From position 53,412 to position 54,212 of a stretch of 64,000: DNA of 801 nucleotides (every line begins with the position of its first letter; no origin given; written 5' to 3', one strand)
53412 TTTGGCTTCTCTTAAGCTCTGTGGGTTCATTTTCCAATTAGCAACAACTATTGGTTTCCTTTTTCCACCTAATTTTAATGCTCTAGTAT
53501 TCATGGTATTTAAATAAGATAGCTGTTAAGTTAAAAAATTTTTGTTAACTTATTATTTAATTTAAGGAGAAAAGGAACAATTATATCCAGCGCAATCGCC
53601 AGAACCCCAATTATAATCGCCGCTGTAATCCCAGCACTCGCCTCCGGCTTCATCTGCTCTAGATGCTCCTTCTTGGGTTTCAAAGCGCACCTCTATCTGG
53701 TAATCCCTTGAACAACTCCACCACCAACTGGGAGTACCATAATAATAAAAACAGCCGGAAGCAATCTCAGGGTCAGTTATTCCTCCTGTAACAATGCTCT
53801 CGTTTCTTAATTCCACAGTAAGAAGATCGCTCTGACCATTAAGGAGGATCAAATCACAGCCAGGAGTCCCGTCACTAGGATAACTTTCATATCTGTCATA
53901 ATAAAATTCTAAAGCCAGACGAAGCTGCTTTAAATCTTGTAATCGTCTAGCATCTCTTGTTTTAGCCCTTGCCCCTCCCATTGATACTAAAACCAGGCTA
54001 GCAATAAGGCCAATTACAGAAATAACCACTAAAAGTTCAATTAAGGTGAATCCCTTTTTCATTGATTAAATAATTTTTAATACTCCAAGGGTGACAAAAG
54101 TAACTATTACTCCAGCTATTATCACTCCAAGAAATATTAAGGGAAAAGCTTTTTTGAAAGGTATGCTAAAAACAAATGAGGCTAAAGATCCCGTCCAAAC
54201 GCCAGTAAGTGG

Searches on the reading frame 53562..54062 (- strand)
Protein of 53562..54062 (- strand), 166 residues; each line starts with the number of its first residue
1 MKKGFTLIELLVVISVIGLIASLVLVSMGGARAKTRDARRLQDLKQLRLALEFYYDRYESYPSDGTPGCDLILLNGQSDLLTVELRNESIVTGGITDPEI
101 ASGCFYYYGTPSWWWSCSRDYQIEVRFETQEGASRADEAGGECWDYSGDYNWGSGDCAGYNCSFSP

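Call 60: search_protein_families(library=pfam, proteins=[window:53562-54062:-], max_evalue=0.00001)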
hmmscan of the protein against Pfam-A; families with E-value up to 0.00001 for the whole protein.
window:53562-54062:- (166 aa): 1 family
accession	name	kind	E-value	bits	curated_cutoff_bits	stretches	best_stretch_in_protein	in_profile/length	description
PF07963.17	N_methyl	-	1.1e-06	28.4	21.2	1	2-25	4-27/27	Prokaryotic N-terminal methylation motif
